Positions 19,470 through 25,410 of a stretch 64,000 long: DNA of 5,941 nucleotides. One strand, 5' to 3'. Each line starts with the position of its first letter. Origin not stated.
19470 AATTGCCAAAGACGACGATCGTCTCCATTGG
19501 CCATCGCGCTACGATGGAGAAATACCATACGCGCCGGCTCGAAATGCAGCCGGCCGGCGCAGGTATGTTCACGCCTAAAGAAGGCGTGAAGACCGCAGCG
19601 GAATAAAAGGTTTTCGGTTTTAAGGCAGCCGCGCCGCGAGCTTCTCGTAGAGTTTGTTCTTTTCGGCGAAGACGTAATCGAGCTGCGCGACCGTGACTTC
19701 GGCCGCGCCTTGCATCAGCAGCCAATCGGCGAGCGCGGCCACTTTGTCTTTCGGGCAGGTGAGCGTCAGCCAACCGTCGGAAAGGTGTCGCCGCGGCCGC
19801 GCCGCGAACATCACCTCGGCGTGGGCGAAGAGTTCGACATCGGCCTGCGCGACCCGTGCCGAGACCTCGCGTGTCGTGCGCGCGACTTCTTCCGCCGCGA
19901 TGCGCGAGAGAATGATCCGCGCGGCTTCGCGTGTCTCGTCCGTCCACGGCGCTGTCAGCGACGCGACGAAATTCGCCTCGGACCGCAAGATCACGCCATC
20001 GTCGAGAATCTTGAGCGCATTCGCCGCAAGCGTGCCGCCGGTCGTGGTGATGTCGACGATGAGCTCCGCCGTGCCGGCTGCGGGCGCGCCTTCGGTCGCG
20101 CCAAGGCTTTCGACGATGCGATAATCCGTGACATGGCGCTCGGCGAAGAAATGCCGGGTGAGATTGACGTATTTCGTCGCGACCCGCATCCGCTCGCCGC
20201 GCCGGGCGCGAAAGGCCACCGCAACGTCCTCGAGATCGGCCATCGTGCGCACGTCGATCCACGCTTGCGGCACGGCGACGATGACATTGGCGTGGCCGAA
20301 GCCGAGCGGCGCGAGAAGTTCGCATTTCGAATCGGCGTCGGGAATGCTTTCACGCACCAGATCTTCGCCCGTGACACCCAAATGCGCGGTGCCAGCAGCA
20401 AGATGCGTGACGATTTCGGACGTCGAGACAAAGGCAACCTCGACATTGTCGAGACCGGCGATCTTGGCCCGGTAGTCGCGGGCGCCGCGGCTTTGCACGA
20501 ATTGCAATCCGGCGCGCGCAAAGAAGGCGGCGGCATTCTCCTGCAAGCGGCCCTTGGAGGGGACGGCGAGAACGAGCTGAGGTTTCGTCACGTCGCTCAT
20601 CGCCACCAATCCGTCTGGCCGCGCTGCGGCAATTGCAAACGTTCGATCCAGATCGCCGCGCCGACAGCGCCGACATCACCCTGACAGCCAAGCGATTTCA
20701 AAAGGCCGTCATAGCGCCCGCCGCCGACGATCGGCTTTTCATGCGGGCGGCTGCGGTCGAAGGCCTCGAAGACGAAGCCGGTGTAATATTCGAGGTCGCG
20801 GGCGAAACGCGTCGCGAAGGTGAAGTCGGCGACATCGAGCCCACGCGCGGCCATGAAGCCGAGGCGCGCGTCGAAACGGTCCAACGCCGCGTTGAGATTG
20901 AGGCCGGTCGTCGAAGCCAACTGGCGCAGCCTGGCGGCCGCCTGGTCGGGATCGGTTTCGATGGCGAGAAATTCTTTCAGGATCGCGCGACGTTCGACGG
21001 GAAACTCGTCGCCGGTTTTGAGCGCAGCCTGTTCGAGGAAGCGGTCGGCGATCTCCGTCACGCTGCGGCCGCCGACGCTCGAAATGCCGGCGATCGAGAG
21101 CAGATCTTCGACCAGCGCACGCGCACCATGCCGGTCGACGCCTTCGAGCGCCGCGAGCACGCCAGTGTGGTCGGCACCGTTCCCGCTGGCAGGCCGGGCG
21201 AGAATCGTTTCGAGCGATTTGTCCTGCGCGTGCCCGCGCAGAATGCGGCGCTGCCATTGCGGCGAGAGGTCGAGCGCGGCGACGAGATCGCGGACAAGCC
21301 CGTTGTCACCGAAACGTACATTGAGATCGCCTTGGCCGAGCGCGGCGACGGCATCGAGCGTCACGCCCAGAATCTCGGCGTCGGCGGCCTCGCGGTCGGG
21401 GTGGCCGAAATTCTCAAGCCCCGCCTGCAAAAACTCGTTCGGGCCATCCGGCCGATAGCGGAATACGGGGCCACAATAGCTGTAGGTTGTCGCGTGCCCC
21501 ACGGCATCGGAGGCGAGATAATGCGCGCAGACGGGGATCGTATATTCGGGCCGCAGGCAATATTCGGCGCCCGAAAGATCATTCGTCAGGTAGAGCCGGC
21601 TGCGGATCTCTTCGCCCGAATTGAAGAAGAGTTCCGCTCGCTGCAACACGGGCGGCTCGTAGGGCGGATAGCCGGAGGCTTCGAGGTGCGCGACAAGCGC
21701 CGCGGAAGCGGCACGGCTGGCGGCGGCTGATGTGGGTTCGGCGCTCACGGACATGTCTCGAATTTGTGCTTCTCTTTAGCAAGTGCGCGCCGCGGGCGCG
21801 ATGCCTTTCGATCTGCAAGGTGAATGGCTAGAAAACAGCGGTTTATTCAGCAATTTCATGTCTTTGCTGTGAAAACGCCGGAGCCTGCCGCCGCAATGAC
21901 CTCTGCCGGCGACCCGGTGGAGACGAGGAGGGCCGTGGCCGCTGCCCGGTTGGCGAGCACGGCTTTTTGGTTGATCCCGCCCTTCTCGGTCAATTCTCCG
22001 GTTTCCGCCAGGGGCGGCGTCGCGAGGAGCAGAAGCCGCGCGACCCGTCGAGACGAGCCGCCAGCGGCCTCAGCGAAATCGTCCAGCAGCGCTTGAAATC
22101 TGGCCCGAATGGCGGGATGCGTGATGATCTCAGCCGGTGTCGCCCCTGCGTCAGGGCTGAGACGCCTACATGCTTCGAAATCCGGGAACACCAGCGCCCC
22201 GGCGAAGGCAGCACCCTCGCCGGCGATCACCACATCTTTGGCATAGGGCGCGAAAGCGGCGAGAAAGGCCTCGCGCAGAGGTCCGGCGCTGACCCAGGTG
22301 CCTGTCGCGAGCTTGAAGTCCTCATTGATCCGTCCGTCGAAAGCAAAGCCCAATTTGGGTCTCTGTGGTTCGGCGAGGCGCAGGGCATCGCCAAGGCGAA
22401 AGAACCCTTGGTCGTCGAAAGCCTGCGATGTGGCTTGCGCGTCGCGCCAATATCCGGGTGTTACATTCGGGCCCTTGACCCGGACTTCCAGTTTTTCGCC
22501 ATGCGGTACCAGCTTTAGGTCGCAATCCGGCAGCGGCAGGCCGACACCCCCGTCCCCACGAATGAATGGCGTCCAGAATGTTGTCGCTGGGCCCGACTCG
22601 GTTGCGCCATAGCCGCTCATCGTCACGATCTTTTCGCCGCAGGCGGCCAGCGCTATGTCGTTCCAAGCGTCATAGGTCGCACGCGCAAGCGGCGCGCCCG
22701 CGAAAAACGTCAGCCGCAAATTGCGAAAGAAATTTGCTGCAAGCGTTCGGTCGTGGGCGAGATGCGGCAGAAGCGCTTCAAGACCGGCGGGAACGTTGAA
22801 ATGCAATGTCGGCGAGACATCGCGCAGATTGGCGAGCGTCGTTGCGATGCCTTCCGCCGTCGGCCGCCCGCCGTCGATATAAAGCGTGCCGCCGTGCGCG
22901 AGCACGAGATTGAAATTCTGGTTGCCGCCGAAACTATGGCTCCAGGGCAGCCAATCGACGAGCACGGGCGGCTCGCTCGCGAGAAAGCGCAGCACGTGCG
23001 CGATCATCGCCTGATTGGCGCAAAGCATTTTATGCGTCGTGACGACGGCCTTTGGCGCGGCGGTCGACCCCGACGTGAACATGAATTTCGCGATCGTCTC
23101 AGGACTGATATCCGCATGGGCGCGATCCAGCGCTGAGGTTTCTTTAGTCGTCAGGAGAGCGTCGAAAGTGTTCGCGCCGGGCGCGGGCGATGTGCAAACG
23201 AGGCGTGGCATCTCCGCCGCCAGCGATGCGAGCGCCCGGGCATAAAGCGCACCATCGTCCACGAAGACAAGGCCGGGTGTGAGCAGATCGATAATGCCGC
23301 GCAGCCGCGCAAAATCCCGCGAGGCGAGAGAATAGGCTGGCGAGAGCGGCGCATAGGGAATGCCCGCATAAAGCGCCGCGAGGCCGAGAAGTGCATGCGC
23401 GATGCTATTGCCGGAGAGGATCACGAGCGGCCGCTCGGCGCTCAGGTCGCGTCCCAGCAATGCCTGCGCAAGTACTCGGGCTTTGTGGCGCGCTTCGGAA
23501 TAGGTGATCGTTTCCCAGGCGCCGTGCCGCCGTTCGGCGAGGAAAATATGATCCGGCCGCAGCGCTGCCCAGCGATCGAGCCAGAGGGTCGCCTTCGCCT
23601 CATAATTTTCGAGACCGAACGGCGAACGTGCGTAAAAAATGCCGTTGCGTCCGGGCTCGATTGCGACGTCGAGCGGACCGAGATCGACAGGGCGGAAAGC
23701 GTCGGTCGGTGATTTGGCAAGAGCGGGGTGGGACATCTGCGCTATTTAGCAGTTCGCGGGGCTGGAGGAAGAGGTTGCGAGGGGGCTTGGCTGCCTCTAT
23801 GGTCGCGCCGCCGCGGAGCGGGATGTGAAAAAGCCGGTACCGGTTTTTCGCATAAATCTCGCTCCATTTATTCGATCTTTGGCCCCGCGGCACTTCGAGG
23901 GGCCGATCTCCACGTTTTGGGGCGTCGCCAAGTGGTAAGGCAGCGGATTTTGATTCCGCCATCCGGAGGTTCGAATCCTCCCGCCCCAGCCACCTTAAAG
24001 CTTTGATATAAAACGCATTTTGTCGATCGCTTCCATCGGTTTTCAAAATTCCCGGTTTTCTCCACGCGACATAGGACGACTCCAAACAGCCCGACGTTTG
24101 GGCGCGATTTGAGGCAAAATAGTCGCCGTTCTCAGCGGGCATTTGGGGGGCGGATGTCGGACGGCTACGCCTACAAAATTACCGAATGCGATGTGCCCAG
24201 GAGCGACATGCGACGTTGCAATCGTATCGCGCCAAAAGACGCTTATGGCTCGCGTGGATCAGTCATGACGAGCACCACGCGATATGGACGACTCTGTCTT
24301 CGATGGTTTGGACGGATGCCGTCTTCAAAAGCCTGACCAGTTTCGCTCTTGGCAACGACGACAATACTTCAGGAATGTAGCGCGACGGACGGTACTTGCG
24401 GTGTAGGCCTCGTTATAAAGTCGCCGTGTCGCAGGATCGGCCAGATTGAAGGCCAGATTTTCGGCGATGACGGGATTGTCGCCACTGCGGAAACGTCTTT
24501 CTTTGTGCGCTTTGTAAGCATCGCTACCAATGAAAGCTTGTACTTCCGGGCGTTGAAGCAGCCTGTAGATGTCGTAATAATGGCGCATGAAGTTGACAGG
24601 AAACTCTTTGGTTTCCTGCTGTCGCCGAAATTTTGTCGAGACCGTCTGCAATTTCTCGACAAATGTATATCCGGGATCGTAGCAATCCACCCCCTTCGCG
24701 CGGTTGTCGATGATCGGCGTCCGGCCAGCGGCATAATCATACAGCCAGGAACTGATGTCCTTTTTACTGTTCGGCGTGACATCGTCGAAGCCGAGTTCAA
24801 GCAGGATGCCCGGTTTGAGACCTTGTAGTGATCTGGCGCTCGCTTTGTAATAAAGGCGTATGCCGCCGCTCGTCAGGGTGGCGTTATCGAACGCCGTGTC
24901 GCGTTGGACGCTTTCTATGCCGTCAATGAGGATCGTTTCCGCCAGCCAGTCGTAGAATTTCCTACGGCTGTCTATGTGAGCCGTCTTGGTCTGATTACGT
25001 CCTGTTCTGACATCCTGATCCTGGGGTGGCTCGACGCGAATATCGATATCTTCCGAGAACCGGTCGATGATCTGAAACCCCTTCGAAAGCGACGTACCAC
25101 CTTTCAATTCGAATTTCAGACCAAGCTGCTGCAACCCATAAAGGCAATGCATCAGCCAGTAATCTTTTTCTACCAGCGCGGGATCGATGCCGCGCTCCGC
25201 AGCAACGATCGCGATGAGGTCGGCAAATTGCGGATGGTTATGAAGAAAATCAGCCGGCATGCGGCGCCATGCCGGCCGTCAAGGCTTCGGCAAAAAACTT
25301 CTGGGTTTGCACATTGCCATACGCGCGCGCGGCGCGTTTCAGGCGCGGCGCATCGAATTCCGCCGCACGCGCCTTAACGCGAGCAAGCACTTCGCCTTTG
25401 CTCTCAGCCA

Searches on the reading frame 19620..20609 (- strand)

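Call 27: search_protein_families(library=pfam, proteins=[window:19620-20609:-], max_evalue=0.00001)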
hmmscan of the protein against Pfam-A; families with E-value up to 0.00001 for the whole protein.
window:19620-20609:- (329 aa): 1 family
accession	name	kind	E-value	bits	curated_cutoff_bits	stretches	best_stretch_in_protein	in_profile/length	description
PF01634.23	HisG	-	2.5e-37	128.7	25.5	1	64-237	3-156/158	ATP phosphoribosyltransferase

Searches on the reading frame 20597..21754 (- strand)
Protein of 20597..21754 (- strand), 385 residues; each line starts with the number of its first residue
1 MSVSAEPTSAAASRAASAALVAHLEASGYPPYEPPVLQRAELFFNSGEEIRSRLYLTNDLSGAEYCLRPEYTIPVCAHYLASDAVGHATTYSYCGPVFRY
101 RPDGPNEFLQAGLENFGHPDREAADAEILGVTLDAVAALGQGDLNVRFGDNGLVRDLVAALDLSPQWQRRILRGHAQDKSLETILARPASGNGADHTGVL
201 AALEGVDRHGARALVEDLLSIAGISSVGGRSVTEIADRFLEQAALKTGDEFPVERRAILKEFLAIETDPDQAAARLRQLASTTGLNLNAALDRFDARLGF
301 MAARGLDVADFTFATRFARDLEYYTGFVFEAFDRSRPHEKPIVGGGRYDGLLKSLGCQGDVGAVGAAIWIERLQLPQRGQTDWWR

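Call 27: search_protein_families(library=pfam, proteins=[window:20597-21754:-], max_evalue=0.00001)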
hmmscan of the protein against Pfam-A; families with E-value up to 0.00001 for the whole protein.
window:20597-21754:- (385 aa): 1 family
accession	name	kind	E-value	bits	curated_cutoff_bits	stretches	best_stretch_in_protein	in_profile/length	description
PF13393.11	tRNA-synt_His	-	1.5e-38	133.2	25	2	7-213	7-213/308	Histidyl-tRNA synthetase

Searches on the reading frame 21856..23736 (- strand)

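Call 28: search_protein_families(library=pfam, proteins=[window:21856-23736:-], max_evalue=0.00001)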
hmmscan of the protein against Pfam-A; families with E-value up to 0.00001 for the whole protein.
window:21856-23736:- (626 aa): 1 family
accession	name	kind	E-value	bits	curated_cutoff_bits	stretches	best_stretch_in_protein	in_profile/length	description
PF00501.34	AMP-binding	-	1.7e-50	172.4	29.9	1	53-430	1-384/384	AMP-binding enzyme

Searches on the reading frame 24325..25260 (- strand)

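Call 28: search_protein_families(library=pfam, proteins=[window:24325-25260:-], max_evalue=0.00001)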
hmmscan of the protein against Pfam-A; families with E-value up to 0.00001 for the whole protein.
window:24325-25260:- (311 aa): 1 family
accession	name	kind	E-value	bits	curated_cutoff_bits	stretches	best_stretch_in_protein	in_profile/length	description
PF08843.17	AbiEii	-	1.3e-26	94.4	22.5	1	40-284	3-218/238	Nucleotidyl transferase AbiEii toxin, Type IV TA system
